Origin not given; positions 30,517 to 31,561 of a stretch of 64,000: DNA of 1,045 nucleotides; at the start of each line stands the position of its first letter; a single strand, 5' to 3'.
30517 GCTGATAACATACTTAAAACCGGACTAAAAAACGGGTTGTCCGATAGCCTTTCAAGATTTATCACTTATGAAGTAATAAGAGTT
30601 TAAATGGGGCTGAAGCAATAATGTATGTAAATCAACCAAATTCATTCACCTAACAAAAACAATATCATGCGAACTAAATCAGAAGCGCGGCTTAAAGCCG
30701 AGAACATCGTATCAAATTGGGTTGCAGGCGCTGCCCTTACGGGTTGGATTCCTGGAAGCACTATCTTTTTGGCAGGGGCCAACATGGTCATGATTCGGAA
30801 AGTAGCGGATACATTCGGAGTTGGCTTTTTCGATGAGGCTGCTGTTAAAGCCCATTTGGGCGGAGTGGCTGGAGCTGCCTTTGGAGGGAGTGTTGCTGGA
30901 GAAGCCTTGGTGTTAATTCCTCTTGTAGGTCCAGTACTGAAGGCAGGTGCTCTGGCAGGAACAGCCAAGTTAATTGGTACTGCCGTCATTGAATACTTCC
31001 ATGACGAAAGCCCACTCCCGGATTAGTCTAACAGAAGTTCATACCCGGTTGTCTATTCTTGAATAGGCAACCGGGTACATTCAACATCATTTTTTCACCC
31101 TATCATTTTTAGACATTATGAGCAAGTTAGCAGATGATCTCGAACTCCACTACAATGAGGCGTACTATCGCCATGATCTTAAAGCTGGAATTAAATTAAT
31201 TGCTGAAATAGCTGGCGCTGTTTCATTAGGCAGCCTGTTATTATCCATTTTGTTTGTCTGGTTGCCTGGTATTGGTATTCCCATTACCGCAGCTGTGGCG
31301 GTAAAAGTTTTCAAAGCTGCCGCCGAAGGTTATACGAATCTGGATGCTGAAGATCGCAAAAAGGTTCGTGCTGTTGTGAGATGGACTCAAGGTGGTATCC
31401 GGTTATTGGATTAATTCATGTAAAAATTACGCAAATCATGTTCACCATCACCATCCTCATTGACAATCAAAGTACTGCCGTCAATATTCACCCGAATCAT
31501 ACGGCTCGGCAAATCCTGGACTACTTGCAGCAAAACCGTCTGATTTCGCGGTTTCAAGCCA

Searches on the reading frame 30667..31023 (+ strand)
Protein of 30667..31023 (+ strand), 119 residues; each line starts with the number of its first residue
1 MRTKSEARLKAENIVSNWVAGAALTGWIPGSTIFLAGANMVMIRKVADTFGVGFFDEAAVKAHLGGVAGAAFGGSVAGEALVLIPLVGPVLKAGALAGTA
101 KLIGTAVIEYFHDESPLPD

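Call 5: search_protein_families(library=pfam, proteins=[window:30667-31023:+], max_evalue=1)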
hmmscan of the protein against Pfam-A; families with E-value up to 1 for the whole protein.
window:30667-31023:+ (119 aa): 0 families

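Call 15: search_protein_families(library=ncbifam, proteins=[window:30667-31023:+], max_evalue=0.1)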
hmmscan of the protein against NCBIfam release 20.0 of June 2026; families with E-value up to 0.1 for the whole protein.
window:30667-31023:+ (119 aa): 0 families

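Call 24: find_homologous_proteins(query=window:30667-31023:+, max_evalue=0.01)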
Query window:30667-31023:+ (119 aa): 38 proteins with E <= 0.01 among 192 candidates.
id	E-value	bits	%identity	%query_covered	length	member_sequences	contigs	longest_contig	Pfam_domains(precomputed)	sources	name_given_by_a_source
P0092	8.3e-69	247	100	100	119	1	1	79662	-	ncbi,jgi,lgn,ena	-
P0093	2.1e-59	217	87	100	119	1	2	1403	-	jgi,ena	jgi:uncharacterized protein (DUF697 family)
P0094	4.5e-52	193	80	98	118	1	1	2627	-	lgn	-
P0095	2.5e-50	187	73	99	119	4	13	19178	-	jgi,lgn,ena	-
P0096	7.0e-50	186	74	100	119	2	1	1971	-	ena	-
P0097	3.3e-49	184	76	98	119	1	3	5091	-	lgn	-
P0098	6.1e-48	180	72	99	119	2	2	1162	-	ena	-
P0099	7.6e-48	179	71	100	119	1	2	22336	-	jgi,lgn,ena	-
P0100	1.6e-44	169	68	98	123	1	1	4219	-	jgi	-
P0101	6.8e-43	163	65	98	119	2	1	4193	-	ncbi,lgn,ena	-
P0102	8.0e-43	163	68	99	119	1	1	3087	-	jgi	jgi:uncharacterized protein (DUF697 family)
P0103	1.6e-42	162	66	100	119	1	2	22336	-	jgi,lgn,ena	-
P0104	1.6e-39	152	62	100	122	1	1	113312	-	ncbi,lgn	-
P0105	2.7e-38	148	62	98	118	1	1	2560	-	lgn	-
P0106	6.0e-37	144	59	97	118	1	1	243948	-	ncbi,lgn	ncbi:MAG TPA: hypothetical protein VF618_04320 [Thermoanaerobaculia bacterium]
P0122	5.0e-27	112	51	98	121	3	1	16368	-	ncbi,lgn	ncbi:MAG TPA: hypothetical protein VF092_05615 [Longimicrobium sp.]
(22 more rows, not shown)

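Call 25: find_encoding_contigs(protein=P0106, flank=8000, max_places=2)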
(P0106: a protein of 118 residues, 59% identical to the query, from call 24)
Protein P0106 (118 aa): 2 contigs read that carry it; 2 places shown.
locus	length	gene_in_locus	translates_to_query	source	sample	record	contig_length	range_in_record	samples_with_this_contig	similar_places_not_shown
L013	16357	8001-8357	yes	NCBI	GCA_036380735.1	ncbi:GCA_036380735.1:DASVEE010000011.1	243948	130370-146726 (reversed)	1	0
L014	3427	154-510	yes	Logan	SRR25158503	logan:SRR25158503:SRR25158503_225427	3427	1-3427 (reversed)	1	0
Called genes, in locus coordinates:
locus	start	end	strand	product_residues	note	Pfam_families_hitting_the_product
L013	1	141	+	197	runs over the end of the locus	PF00440:TetR_N, PF16859:TetR_C_11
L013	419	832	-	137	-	-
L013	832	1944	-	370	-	PF13493:DUF4118, PF00512:HisKA, PF02518:HATPase_c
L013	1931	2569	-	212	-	PF00072:Response_reg, PF08281:Sigma70_r4_2 (weak), PF00196:GerE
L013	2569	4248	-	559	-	PF07730:HisKA_3, PF02518:HATPase_c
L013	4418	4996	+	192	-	PF00691:OmpA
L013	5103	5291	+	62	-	-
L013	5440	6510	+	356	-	-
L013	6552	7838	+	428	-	PF00675:Peptidase_M16, PF05193:Peptidase_M16_C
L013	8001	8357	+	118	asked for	-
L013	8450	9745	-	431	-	PF01471:PG_binding_1, PF03734:YkuD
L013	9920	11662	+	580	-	PF02463:SMC_N, PF13476:AAA_23, PF13304:AAA_21 (faint)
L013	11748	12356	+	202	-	PF01300:Sua5_yciO_yrdC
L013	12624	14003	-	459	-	PF03448:MgtE_N, PF00571:CBS, PF01769:MgtE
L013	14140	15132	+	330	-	PF07883:Cupin_2 (weak)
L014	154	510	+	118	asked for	-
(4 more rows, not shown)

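Call 26: find_encoding_contigs(protein=P0104, flank=8000, max_places=2)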
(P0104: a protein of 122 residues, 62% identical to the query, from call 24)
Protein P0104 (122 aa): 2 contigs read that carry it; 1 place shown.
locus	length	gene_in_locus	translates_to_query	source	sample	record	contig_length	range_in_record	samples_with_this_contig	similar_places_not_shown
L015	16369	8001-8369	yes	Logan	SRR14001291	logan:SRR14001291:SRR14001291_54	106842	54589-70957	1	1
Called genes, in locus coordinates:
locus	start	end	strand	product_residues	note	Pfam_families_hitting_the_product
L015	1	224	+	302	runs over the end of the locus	PF01052:FliMN_C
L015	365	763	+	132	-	PF04347:FliO (weak)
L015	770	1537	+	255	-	PF00813:FliP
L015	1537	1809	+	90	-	PF01313:Bac_export_3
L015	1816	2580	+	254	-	PF01311:Bac_export_1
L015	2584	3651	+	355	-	PF01312:Bac_export_2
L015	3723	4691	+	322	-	PF00217:ATP-gua_Ptrans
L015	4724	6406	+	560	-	-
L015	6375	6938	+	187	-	PF00583:Acetyltransf_1, PF13673:Acetyltransf_10, PF13508:Acetyltransf_7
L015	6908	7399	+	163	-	-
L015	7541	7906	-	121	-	PF08818:DUF1801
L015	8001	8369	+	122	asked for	-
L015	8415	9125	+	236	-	-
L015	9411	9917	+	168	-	PF22811:Zn_ribbon_NrdR, PF03477:ATP-cone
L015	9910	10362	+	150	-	PF05635:23S_rRNA_IVP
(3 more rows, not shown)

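Call 27: find_encoding_contigs(protein=P0122, flank=8000, max_places=2)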
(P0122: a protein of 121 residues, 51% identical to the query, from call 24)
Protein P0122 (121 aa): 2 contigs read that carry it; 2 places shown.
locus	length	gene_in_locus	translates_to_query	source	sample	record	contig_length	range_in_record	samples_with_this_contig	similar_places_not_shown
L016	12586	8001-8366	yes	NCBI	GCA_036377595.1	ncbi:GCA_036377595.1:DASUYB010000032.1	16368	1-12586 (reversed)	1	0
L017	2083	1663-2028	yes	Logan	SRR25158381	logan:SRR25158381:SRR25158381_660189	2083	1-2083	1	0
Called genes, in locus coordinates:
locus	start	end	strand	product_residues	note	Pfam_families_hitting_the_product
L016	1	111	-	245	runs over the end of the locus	PF00329:Complex1_30kDa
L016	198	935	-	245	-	PF01058:Oxidored_q6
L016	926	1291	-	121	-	PF00507:Oxidored_q4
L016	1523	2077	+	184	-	PF22769:DCD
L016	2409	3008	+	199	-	PF13690:CheX (faint), PF04509:CheC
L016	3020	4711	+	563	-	PF00890:FAD_binding_2 (faint), PF01266:DAO, PF01494:FAD_binding_3, PF12831:FAD_oxidored, PF13450:NAD_binding_8 (weak), PF16901:DAO_C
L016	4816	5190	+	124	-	-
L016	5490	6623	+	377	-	PF07885:Ion_trans_2, PF02254:TrkA_N, PF02080:TrkA_C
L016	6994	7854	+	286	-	PF03544:TonB_C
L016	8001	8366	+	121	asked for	-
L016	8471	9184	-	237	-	PF03473:MOSC, PF03475:YiiM_3-alpha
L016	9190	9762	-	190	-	-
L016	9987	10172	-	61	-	-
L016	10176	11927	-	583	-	PF10101:DUF2339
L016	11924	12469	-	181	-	PF13279:4HBT_2, PF03061:4HBT (faint)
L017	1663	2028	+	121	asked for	-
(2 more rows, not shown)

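Call 49: search_protein_families(library=padloc, proteins=[window:30667-31023:+], max_evalue=0.01)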
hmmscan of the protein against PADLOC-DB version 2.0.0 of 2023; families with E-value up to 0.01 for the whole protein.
window:30667-31023:+ (119 aa): 0 families

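Call 50: search_protein_families(library=phrogs, proteins=[window:30667-31023:+], max_evalue=0.01)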
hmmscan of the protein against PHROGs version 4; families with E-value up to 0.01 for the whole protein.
window:30667-31023:+ (119 aa): 0 families

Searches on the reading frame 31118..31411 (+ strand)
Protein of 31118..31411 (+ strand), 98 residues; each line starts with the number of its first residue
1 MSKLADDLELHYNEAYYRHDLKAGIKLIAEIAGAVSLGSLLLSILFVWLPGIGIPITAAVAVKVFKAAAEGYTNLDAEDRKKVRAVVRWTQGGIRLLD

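Call 5: search_protein_families(library=pfam, proteins=[window:31118-31411:+], max_evalue=1)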
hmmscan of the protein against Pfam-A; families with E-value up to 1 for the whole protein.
window:31118-31411:+ (98 aa): 1 family
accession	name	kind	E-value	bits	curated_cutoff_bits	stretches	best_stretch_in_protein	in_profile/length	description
PF13067.11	DUF3930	-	0.08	13.2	25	1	41-63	24-46/51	Protein of unknown function (DUF3930)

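Call 15: search_protein_families(library=ncbifam, proteins=[window:31118-31411:+], max_evalue=0.1)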
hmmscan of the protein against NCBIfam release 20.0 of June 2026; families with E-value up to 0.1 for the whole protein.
window:31118-31411:+ (98 aa): 0 families

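Call 49: search_protein_families(library=padloc, proteins=[window:31118-31411:+], max_evalue=0.01)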
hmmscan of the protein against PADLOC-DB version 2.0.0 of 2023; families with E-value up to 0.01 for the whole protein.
window:31118-31411:+ (98 aa): 0 families

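Call 50: search_protein_families(library=phrogs, proteins=[window:31118-31411:+], max_evalue=0.01)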
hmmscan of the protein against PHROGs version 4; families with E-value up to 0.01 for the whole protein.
window:31118-31411:+ (98 aa): 0 families
